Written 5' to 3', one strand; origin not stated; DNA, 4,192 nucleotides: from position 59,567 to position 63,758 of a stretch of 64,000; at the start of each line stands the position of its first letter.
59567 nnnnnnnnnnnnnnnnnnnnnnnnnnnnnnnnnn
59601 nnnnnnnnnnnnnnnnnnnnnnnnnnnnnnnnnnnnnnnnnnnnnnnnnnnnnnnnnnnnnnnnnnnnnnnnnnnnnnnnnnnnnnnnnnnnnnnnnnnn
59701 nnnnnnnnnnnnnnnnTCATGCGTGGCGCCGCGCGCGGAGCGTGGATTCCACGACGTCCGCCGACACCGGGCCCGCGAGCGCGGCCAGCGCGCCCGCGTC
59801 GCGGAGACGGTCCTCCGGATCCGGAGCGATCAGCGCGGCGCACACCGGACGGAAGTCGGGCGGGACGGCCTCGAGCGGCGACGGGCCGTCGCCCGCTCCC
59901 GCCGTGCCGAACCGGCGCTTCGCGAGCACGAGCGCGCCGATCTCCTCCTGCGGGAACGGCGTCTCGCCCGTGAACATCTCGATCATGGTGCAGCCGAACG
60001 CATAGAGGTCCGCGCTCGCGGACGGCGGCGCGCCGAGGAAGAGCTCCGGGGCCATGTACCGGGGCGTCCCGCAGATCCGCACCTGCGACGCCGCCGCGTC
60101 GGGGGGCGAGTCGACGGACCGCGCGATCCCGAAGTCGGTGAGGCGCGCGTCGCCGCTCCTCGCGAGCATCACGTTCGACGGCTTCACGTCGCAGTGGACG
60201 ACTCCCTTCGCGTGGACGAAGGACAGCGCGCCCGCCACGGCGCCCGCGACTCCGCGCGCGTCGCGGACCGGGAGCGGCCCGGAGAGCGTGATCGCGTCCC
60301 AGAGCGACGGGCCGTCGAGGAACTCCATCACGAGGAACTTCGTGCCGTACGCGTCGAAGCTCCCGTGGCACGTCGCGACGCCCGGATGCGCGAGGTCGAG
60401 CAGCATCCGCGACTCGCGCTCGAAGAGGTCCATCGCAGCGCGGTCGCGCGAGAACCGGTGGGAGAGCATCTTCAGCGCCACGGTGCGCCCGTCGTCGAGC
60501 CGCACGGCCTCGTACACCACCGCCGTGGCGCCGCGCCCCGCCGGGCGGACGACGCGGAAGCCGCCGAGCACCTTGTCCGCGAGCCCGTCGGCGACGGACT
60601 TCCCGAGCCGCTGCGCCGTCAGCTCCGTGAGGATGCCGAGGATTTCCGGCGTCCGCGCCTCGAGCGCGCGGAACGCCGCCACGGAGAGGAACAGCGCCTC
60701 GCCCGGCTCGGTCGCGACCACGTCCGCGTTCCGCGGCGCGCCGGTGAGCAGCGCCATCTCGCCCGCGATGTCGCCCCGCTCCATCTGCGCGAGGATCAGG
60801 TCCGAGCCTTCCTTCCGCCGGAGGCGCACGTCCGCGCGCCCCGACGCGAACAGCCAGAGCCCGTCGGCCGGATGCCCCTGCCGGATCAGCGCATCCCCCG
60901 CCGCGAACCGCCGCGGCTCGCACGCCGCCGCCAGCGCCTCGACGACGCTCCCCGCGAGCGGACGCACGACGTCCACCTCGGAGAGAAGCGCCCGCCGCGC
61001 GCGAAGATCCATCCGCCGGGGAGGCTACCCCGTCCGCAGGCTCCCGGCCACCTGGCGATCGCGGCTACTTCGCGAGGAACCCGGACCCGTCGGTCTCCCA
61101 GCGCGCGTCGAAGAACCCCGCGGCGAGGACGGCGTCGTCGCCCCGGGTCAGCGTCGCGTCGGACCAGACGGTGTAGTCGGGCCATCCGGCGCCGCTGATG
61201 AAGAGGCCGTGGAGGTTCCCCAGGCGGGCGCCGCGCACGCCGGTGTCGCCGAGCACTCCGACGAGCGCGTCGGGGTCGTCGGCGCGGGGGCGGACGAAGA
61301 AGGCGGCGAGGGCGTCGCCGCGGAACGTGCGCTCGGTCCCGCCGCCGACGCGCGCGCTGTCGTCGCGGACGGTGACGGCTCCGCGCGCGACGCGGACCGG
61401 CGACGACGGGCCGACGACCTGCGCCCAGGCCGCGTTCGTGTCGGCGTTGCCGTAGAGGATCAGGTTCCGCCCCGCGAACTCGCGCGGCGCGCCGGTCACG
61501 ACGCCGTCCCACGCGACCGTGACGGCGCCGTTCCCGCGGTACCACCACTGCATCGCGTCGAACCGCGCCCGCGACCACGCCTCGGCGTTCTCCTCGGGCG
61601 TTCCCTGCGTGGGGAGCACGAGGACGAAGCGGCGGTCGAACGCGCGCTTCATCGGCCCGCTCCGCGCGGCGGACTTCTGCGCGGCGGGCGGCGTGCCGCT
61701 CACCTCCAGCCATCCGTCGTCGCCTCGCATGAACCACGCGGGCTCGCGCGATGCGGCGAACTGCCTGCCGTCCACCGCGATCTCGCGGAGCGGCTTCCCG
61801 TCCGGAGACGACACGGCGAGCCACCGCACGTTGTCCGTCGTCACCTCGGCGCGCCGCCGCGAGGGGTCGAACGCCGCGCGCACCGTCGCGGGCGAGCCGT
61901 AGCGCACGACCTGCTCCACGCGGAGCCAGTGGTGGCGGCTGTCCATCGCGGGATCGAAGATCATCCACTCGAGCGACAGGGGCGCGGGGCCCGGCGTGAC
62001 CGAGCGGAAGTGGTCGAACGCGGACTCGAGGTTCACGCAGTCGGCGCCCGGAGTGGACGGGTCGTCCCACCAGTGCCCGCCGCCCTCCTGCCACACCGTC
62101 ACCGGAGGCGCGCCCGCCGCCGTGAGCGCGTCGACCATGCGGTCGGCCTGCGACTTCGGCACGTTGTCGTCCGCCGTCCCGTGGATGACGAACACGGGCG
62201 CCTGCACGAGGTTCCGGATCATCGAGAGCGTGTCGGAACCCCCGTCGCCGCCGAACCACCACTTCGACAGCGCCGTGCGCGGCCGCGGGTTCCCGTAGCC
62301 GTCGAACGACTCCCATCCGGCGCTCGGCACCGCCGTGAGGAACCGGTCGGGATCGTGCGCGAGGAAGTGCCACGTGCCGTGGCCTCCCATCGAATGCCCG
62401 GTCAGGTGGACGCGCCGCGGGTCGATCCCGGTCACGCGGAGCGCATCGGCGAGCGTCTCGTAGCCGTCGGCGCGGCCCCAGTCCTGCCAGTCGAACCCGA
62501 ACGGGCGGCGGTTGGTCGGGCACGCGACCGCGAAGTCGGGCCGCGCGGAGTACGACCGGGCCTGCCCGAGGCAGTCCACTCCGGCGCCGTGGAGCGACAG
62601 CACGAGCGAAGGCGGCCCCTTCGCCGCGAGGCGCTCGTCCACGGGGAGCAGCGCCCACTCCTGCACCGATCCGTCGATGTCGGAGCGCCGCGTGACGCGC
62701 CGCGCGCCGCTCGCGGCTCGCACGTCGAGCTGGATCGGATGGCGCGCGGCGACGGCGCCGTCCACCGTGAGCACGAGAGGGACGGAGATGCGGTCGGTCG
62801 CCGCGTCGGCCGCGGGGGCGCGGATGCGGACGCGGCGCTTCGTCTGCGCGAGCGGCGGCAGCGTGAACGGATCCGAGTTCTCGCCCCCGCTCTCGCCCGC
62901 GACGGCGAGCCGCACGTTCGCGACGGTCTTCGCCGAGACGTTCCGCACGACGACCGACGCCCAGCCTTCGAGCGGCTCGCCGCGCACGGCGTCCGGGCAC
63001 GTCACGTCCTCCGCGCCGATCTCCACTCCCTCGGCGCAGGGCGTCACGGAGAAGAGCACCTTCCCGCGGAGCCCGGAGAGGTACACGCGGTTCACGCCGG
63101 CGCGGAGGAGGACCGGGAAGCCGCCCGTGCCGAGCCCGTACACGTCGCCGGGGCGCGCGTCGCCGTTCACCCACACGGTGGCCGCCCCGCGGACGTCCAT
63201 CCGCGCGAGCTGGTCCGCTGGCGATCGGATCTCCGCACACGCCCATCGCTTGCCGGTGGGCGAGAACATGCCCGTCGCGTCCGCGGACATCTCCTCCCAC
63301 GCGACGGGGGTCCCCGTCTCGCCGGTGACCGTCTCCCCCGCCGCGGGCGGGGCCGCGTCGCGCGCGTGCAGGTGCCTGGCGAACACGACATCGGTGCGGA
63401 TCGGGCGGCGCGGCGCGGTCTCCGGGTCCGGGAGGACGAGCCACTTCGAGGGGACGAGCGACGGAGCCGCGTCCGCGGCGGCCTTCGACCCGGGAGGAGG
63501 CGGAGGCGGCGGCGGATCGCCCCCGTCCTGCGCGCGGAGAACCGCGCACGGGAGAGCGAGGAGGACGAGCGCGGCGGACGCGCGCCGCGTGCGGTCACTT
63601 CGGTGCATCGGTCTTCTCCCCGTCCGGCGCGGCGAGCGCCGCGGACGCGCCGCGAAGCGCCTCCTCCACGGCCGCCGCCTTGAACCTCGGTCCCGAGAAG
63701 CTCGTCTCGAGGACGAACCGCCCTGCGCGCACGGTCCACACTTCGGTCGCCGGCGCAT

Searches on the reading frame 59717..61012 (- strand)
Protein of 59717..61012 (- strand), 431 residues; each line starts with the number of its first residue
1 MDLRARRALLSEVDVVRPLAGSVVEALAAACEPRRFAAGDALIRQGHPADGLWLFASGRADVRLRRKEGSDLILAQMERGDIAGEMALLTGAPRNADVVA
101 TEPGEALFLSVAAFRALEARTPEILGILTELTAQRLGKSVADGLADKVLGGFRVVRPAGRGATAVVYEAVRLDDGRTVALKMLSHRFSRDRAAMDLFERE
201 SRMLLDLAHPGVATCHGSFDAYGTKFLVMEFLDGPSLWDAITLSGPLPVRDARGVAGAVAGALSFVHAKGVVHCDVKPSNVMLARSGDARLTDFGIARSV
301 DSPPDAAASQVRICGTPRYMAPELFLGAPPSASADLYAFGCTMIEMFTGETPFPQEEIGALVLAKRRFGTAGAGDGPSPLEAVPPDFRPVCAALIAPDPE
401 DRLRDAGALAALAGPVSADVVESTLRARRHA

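Call 23: search_protein_families(library=pfam, proteins=[window:59717-61012:-], max_evalue=0.001)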
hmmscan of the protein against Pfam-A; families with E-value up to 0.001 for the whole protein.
window:59717-61012:- (431 aa): 5 families
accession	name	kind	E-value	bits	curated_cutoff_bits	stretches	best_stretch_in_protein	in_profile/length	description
PF00069.31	Pkinase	-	3.7e-47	161.4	31.7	1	154-403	3-252/263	Protein kinase domain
PF07714.23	PK_Tyr_Ser-Thr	-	3.3e-27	95.8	23.1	1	156-355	5-207/258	Protein tyrosine and serine/threonine kinase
PF00027.35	cNMP_binding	-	9.4e-20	70.8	27.5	1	34-117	2-85/89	Cyclic nucleotide-binding domain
PF03109.22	ABC1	-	7.3e-07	29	22.9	1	222-301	140-218/244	ABC1 atypical kinase-like domain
PF01636.29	APH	-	0.00013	22.3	23.2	0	186-268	26-109/239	Phosphotransferase enzyme family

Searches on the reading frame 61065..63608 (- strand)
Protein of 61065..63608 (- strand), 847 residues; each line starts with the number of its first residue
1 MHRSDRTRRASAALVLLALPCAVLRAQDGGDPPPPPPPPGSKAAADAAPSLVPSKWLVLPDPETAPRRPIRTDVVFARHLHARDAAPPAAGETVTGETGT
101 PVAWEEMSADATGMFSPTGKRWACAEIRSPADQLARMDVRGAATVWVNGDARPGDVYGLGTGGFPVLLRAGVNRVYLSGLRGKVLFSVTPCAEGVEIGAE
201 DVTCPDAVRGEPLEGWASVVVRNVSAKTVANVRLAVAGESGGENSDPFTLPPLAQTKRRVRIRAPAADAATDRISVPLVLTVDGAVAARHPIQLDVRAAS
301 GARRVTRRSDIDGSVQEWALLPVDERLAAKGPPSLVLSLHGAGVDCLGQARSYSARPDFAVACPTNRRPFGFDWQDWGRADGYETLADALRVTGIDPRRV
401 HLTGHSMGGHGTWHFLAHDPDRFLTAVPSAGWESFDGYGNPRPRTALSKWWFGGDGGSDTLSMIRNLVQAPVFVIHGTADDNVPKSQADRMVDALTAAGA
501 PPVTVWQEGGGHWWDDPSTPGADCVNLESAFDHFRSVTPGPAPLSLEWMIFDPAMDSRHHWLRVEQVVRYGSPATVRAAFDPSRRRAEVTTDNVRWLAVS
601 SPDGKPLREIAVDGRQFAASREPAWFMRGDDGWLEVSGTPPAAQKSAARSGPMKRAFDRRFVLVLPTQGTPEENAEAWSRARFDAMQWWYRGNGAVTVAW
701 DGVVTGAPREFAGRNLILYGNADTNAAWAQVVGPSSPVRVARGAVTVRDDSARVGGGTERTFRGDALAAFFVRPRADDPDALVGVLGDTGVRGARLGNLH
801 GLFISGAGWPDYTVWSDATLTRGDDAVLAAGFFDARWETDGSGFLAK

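Call 23: search_protein_families(library=pfam, proteins=[window:61065-63608:-], max_evalue=0.001)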
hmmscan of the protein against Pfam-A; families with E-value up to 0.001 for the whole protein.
window:61065-63608:- (847 aa): 3 families
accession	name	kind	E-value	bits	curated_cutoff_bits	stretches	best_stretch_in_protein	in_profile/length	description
PF00326.27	Peptidase_S9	-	1.7e-12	47.7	22.6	1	393-519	59-194/213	Prolyl oligopeptidase family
PF12146.15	Hydrolase_4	-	0.00022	21.1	27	0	399-437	77-115/239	Serine aminopeptidase, S33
PF01738.24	DLH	-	0.00063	19.8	21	0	394-520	93-194/217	Dienelactone hydrolase family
